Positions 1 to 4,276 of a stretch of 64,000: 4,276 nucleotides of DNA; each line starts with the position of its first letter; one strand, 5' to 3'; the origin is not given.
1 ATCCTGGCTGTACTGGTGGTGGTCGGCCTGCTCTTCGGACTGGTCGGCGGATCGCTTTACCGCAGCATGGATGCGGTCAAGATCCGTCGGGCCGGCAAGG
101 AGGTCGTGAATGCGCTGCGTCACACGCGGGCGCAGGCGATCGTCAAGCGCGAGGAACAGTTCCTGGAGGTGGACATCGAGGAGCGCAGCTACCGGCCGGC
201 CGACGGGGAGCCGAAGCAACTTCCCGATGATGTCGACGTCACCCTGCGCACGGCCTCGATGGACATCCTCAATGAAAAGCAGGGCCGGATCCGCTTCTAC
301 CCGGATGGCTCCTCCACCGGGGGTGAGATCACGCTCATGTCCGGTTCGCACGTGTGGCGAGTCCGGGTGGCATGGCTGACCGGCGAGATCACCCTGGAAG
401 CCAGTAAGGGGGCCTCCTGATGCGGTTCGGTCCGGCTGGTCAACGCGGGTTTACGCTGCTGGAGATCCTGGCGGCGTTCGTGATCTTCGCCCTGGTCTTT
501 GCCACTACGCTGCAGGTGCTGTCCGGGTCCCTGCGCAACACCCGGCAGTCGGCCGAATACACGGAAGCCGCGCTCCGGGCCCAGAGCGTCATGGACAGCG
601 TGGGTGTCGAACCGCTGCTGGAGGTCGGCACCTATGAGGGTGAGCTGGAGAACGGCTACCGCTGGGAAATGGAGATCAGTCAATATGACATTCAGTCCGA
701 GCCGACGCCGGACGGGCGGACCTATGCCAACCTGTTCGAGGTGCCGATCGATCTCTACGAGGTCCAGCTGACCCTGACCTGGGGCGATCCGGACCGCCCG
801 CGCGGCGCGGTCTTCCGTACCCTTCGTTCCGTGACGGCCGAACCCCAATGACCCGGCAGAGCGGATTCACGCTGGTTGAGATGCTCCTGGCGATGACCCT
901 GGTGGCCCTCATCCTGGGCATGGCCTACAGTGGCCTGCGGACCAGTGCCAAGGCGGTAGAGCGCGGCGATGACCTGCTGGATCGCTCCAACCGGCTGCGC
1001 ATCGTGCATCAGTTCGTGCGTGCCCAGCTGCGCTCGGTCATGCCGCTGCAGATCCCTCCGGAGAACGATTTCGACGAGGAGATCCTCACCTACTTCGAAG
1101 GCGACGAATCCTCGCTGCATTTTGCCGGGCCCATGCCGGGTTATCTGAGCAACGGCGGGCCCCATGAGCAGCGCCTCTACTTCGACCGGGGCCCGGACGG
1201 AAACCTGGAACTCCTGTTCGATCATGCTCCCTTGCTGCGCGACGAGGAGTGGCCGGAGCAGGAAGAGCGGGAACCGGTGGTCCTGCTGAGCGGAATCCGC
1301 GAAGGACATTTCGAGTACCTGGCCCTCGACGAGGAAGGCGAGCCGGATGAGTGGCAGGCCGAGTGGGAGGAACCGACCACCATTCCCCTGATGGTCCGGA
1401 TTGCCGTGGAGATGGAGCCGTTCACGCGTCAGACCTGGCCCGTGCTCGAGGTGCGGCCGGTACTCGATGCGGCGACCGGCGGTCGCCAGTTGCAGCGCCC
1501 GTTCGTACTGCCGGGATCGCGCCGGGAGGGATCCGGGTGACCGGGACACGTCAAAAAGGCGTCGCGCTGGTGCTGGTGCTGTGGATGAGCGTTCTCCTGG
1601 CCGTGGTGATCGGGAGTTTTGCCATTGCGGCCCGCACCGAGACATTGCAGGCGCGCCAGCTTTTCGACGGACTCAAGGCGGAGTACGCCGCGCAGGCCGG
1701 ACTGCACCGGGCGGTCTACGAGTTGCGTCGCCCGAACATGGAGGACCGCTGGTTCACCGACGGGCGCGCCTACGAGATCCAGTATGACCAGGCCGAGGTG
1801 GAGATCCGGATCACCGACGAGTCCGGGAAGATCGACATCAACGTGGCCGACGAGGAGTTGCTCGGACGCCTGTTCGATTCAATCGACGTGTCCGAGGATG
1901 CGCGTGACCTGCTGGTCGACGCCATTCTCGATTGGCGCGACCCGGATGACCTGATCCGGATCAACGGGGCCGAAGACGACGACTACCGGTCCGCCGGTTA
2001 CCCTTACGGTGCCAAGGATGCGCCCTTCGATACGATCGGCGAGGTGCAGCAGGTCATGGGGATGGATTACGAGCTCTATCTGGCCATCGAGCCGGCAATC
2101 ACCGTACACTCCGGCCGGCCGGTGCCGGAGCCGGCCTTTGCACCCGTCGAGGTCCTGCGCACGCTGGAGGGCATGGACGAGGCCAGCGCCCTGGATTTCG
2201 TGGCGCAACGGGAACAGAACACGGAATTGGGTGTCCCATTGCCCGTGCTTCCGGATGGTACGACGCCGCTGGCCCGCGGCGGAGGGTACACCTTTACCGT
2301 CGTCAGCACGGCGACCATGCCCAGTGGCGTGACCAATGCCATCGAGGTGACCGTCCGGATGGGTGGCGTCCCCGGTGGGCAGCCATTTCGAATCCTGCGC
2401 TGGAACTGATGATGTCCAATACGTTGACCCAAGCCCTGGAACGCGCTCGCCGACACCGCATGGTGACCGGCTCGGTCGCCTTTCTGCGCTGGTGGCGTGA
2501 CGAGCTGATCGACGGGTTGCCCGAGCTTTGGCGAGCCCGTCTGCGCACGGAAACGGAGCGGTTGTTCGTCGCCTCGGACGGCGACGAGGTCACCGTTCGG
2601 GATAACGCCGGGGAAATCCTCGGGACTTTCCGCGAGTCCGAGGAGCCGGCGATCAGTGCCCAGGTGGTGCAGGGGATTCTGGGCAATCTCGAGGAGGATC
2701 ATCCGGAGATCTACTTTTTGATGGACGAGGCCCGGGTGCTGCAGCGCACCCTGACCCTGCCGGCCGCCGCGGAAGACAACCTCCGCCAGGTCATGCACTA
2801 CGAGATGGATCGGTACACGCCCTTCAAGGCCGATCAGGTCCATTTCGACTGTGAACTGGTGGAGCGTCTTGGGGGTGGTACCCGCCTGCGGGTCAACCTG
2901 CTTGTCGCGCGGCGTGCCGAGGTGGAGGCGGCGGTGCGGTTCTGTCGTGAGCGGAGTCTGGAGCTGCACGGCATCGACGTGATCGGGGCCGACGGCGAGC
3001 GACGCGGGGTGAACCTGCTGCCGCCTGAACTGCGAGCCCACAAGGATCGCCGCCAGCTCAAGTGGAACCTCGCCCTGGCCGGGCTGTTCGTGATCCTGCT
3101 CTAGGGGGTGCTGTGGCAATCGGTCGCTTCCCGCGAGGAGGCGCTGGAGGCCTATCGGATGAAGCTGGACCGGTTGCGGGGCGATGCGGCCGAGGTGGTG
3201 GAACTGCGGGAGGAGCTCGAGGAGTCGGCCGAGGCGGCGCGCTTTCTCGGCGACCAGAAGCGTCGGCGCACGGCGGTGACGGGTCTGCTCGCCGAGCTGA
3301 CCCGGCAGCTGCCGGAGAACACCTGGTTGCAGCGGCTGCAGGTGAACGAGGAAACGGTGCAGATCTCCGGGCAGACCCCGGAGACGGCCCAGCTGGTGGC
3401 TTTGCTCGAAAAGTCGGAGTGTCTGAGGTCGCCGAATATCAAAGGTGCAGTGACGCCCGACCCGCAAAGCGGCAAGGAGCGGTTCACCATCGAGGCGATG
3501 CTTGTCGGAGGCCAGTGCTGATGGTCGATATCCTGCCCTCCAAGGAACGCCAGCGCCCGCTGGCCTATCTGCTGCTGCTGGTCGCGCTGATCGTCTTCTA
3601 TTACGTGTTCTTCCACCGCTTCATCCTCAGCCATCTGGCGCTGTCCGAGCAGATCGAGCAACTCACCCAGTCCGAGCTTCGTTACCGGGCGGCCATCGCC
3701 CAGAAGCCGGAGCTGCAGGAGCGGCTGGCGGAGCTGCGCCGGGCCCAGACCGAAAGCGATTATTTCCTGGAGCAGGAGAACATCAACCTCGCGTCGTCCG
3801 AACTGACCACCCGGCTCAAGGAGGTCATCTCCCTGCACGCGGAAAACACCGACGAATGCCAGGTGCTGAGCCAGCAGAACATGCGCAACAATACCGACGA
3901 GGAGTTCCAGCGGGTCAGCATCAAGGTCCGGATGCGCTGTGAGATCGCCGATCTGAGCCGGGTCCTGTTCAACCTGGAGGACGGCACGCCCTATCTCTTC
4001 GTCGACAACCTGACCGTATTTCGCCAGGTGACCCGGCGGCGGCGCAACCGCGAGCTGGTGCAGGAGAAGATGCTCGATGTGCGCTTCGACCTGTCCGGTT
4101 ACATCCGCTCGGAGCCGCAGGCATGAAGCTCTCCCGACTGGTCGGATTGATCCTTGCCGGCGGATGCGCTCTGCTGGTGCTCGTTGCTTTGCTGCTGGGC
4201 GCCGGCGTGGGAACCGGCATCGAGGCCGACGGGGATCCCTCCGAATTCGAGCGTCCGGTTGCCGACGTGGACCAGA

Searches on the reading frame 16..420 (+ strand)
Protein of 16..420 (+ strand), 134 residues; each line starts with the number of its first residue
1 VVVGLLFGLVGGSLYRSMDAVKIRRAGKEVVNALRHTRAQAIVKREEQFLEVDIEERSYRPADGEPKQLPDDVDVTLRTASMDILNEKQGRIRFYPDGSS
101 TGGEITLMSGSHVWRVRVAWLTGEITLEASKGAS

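Call 4: search_protein_families(library=pfam, proteins=[window:16-420:+], max_evalue=0.01)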
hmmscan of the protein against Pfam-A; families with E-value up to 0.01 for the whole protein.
window:16-420:+ (134 aa): 1 family
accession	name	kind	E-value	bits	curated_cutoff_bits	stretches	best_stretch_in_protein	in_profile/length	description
PF12019.13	GspH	-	1.4e-08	35.6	21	1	28-121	3-107/108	Type II transport protein GspH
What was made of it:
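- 16..420 (+): gspH minor pseudopilin. The 5' end may be cut by the window edge; gspE/F/G lie upstream, outside the window. Pfam GspH, E 1.4e-8 (call 4).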

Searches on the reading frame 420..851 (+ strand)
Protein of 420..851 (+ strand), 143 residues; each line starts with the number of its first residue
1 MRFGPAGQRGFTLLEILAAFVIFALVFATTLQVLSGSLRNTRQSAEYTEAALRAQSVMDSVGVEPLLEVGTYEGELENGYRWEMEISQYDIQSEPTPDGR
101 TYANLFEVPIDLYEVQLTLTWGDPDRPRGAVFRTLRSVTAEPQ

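Call 4: search_protein_families(library=pfam, proteins=[window:420-851:+], max_evalue=0.01)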
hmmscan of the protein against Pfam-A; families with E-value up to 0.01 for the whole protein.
window:420-851:+ (143 aa): 1 family
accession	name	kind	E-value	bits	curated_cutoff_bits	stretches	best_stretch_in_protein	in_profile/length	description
PF07963.17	N_methyl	-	7.7e-07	28.9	21.2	1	7-29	3-25/27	Prokaryotic N-terminal methylation motif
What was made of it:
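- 420..851 (+): gspI pseudopilin. N_methyl motif (call 4).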

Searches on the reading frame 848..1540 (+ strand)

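Call 4: search_protein_families(library=pfam, proteins=[window:848-1540:+], max_evalue=0.01)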
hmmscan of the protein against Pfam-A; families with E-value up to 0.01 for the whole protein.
window:848-1540:+ (230 aa): 1 family
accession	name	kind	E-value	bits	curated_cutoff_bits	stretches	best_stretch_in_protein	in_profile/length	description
PF07963.17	N_methyl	-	2.6e-08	33.5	21.2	1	1-27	1-27/27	Prokaryotic N-terminal methylation motif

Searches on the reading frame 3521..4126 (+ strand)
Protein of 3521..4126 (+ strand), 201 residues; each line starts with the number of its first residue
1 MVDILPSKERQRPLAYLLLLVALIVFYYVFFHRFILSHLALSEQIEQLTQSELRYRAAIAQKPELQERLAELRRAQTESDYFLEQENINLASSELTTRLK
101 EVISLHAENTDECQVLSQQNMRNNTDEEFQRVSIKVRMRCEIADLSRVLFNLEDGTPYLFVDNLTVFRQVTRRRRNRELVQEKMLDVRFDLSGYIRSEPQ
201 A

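Call 88: search_protein_families(library=ncbifam, proteins=[window:3521-4126:+], max_evalue=0.00001)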
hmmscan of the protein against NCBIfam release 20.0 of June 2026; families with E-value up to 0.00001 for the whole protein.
window:3521-4126:+ (201 aa): 1 family
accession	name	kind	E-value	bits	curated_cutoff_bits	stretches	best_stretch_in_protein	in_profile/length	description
NF040576.1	T2SS_GspM_XpsM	equivalog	3.1e-42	144.3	60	1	14-196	3-179/180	type II secretion system protein GspM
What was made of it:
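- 3521..4126 (+): gspM (XpsM type). NCBIfam NF040576, 144 bits against a cut-off of 60 (call 88).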
